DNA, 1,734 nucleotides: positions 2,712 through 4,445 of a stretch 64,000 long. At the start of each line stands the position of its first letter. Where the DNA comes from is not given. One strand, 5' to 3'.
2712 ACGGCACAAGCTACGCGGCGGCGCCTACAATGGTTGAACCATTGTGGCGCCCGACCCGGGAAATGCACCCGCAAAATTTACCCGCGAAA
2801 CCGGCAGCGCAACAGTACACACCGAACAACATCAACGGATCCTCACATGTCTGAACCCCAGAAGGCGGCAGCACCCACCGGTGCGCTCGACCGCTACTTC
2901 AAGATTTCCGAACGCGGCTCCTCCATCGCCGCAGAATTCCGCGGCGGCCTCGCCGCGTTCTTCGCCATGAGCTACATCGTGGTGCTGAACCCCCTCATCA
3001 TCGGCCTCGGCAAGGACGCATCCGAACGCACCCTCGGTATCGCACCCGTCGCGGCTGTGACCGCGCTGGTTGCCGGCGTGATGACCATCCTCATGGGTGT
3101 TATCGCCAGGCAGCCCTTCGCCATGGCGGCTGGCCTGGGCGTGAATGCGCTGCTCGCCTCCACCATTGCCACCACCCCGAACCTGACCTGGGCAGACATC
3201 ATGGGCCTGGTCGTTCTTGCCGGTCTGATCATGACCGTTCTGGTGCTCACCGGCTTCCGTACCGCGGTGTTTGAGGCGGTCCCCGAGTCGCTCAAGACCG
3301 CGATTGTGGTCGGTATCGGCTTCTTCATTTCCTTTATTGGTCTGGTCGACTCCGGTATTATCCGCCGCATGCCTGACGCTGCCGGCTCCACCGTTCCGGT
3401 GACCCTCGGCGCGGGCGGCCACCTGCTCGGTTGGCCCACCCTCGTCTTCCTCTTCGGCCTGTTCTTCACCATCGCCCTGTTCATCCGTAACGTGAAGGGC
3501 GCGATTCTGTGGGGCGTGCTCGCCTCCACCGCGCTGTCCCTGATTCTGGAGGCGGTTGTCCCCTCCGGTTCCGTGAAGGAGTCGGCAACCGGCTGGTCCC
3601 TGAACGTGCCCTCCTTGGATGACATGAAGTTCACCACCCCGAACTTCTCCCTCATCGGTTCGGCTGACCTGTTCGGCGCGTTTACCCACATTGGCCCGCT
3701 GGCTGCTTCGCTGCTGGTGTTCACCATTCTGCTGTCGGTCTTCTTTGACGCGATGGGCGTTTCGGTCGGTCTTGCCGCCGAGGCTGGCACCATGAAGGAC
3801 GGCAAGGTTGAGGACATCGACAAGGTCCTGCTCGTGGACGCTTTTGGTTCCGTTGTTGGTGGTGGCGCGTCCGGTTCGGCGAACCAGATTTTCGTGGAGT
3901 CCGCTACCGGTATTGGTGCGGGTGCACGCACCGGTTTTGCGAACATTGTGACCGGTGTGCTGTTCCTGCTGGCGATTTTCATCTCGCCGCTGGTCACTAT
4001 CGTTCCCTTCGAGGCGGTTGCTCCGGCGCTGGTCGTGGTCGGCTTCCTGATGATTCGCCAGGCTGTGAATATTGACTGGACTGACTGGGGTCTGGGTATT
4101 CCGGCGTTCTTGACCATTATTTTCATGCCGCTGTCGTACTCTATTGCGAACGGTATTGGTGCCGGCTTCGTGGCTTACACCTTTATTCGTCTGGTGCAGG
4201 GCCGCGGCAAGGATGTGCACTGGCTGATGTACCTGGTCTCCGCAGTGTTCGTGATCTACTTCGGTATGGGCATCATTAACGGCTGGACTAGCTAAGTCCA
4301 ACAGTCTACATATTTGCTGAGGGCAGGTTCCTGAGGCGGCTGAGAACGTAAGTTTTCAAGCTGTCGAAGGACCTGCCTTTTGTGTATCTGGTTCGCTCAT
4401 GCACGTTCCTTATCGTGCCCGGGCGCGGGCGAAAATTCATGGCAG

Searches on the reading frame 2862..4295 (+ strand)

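Call 4: search_protein_families(library=pfam, proteins=[window:2862-4295:+], max_evalue=1)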
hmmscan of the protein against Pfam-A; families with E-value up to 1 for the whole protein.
window:2862-4295:+ (477 aa): 1 family
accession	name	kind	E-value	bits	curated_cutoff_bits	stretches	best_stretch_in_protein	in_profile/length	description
PF00860.26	Xan_ur_permease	-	1.6e-24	86.8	27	1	27-430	5-385/389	Permease family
